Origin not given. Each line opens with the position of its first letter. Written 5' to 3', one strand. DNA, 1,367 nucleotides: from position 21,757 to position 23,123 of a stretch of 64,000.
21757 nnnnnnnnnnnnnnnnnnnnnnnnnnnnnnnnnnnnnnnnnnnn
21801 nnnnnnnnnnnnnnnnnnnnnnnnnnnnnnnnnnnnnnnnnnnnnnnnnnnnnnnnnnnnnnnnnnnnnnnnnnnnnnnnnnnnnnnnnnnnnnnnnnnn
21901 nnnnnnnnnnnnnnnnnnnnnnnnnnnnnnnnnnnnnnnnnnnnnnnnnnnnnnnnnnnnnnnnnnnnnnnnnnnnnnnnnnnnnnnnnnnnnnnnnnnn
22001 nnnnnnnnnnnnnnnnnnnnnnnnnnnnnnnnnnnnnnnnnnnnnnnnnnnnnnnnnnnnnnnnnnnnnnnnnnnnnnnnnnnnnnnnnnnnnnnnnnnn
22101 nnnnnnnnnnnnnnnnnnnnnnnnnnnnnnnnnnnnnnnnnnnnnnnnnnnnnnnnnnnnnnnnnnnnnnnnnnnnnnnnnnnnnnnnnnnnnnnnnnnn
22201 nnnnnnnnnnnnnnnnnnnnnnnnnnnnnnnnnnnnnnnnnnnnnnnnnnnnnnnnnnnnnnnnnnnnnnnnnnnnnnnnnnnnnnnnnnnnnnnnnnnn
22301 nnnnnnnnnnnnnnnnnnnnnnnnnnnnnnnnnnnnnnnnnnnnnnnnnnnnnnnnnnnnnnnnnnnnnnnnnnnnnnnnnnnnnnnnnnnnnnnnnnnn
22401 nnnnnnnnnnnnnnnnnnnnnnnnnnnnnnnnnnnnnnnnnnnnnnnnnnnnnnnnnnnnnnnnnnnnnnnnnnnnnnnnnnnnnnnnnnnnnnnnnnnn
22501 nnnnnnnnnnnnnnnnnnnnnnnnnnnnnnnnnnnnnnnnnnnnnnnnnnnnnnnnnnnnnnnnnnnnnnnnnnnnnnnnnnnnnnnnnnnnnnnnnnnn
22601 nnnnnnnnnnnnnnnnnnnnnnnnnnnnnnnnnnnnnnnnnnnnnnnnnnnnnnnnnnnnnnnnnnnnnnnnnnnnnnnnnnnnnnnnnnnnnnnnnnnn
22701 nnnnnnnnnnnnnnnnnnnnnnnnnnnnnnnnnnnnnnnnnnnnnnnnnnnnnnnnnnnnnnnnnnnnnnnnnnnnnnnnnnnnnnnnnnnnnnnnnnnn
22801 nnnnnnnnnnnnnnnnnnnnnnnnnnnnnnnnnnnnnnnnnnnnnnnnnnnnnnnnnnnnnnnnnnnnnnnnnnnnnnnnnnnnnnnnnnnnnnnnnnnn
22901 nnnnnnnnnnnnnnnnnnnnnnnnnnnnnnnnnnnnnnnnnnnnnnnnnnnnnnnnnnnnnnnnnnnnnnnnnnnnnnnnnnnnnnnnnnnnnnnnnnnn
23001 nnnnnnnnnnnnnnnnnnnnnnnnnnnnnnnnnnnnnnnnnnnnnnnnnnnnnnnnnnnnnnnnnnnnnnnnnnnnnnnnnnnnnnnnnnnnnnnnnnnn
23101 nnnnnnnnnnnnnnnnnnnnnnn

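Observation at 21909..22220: Family 1: ~128-nt multi-hairpin intergenic element present at least 7 times in 64 kb (tandem pair here)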

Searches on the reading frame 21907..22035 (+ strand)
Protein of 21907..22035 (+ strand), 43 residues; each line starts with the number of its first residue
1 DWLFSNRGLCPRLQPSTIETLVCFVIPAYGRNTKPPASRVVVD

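Call 78: search_protein_representatives(protein=window:21907-22035:+)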
Query: 43 residues. Proteins with E-value up to 0.001 (for the whole library): 9; up to 1e-10: 0; up to 1e-30: 0. The best 9 are listed.
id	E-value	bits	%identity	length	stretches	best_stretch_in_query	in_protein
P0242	8.5e-09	50.4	63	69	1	1-43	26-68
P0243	9.2e-08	47.2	65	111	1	1-43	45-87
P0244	2.8e-07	45.7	-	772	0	-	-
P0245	6.2e-05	38.5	56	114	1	1-43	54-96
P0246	3.3e-04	36.2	59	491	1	3-43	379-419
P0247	3.3e-04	36.2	68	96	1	13-43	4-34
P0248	5.2e-04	35.6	43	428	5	18-37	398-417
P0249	5.9e-04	35.4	56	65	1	3-43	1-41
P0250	8.2e-04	35.0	53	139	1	1-43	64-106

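Call 80: find_encoding_contigs(protein=P0246, flank=10000, max_places=4)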
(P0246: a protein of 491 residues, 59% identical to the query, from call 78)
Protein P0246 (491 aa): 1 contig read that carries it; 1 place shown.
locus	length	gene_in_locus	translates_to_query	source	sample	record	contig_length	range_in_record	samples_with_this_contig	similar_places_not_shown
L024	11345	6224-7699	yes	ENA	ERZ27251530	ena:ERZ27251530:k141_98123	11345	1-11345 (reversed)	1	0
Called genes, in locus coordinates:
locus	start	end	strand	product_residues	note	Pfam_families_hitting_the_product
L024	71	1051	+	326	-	PF13248:Zn_ribbon_3 (weak), PF24463:DUF7577 (faint), PF12773:DZR, PF13240:Zn_Ribbon_1 (faint), PF03781:FGE-sulfatase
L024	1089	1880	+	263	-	PF00459:Inositol_P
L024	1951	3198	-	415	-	PF00464:SHMT, PF00155:Aminotran_1_2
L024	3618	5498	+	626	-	PF00072:Response_reg, PF00989:PAS, PF13188:PAS_8 (faint), PF08448:PAS_4 (weak), PF00989:PAS (weak), PF13426:PAS_9 (weak), PF00512:HisKA, PF02518:HATPase_c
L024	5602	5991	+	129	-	PF00072:Response_reg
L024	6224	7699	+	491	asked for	PF01757:Acyl_transf_3 (faint), PF07786:HGSNAT_cat, PF04235:DUF418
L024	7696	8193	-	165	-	PF00160:Pro_isomerase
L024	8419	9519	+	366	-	PF21320:WHD_Rv2258c, PF13489:Methyltransf_23, PF01209:Ubie_methyltran, PF02390:Methyltransf_4, PF13649:Methyltransf_25, PF13847:Methyltransf_31, PF08241:Methyltransf_11, PF08242:Methyltransf_12, +2 more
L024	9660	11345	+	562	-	?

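Call 81: find_encoding_contigs(protein=P0243, flank=10000, max_places=4)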
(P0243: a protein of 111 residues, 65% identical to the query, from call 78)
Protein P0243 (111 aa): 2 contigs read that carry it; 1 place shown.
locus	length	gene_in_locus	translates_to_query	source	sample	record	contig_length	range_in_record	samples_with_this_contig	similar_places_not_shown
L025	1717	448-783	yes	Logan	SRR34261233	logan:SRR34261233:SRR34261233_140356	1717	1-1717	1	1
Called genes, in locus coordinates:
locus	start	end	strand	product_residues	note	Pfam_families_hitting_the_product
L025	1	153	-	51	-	?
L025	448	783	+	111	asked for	-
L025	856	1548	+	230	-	PF00226:DnaJ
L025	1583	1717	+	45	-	?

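Call 82: find_encoding_contigs(protein=P0245, flank=10000, max_places=4)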
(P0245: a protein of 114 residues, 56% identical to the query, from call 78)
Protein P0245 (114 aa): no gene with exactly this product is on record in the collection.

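Call 83: find_encoding_contigs(protein=P0242, flank=10000, max_places=4)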
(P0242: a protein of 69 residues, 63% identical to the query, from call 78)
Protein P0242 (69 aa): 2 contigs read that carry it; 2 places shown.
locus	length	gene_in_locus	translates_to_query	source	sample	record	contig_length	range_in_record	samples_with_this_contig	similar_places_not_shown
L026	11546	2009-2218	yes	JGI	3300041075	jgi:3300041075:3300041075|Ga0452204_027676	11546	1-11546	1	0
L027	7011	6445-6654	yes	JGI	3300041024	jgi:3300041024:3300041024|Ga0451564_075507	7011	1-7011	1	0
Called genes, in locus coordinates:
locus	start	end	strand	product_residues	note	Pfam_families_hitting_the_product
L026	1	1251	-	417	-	?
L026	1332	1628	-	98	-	-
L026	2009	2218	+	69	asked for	-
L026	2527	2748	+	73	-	-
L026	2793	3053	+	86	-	-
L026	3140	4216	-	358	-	-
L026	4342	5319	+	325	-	PF01797:Y1_Tnp, PF08299:Bac_DnaA_C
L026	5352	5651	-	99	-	-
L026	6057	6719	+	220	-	-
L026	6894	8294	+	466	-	PF00072:Response_reg, PF00158:Sigma54_activat, PF13191:AAA_16 (weak), PF14532:Sigma54_activ_2, PF00004:AAA, PF07724:AAA_2 (weak), PF07728:AAA_5, PF25601:AAA_lid_14, +1 more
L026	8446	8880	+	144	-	-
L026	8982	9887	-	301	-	PF02588:YitT_membrane, PF10035:DUF2179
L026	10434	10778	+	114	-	-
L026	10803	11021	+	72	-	-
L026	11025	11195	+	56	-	-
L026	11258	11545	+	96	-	?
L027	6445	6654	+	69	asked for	-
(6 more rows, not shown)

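Call 84: find_encoding_contigs(protein=P0250, flank=10000, max_places=4)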
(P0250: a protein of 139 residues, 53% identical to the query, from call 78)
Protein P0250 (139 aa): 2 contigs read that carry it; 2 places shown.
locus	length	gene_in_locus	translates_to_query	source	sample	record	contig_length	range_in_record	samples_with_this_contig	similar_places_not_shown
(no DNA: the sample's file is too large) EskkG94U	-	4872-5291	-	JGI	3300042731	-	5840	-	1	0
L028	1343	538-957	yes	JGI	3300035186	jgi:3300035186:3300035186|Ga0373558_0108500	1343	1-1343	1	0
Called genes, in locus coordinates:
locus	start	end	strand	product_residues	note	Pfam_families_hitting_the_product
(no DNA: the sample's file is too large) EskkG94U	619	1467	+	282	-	PF01261:AP_endonuc_2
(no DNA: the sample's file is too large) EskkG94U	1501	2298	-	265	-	PF01261:AP_endonuc_2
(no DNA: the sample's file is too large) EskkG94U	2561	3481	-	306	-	PF02826:2-Hacid_dh_C (weak), PF03446:NAD_binding_2, PF03807:F420_oxidored (weak), PF14833:NAD_binding_11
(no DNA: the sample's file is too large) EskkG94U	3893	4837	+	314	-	PF01210:NAD_Gly3P_dh_N (faint), PF02558:ApbA, PF03807:F420_oxidored (weak), PF08546:ApbA_C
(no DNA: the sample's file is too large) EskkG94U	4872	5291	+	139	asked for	-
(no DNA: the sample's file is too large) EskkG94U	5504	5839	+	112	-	?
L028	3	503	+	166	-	?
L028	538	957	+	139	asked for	-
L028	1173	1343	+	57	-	?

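Call 88: search_protein_families(library=ncbifam, proteins=[L026:4342-5319:+], max_evalue=0.001)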
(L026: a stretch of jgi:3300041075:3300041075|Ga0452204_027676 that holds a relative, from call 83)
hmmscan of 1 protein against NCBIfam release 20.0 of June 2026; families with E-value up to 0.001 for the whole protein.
L026:4342-5319:+ (325 aa): 3 families
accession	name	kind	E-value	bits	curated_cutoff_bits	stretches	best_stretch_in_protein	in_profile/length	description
NF047646.1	REP_Tyr_transpos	equivalog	1.2e-20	73.9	80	1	6-139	4-146/146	REP-associated tyrosine transposase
TIGR00362.1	DnaA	equivalog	2.1e-14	53.5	343.9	1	207-316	326-435/437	chromosomal replication initiator protein DnaA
NF001154.0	PRK00149.3-3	equivalog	1.8e-07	30.5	410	1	221-319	360-459/462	chromosomal replication initiator protein DnaA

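Call 92: find_encoding_contigs(protein=P0247, flank=10000, max_places=4)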
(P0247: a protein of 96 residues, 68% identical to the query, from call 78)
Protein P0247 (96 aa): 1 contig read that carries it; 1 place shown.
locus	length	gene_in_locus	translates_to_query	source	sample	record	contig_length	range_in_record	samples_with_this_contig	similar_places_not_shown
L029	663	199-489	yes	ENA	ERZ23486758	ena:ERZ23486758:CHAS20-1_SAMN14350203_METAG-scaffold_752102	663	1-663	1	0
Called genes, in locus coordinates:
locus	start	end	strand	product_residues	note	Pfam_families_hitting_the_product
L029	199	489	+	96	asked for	-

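Call 93: find_encoding_contigs(protein=P0249, flank=10000, max_places=4)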
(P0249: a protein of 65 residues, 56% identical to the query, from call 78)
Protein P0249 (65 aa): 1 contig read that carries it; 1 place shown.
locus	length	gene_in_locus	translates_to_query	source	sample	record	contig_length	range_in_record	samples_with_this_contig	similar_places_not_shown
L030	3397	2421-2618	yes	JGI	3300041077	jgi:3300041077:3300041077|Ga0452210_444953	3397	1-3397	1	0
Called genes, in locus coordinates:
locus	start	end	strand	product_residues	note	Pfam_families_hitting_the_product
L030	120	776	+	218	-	PF04199:Cyclase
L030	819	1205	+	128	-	PF13366:PDDEXK_3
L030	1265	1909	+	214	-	PF12654:DUF3786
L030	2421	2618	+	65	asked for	-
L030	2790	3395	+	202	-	?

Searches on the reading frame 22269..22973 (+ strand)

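Call 28: search_protein_families(library=pfam, proteins=[window:22269-22973:+], max_evalue=0.00001)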
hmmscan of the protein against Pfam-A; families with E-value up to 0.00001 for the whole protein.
window:22269-22973:+ (234 aa): 5 families
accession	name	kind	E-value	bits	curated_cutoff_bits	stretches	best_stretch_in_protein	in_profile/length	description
PF02527.21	GidB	-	3.3e-43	147.6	27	1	45-201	4-157/184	rRNA small subunit methyltransferase G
PF13649.12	Methyltransf_25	-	5e-09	37.2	27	1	92-169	1-75/97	Methyltransferase domain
PF13847.12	Methyltransf_31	-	6.8e-09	36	27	1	87-168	2-83/145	Methyltransferase domain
PF08242.18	Methyltransf_12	-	1.1e-07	32.9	30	0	93-166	1-72/98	Methyltransferase domain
PF05175.20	MTS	-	1.5e-06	28.4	23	1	86-165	30-104/170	Methyltransferase small domain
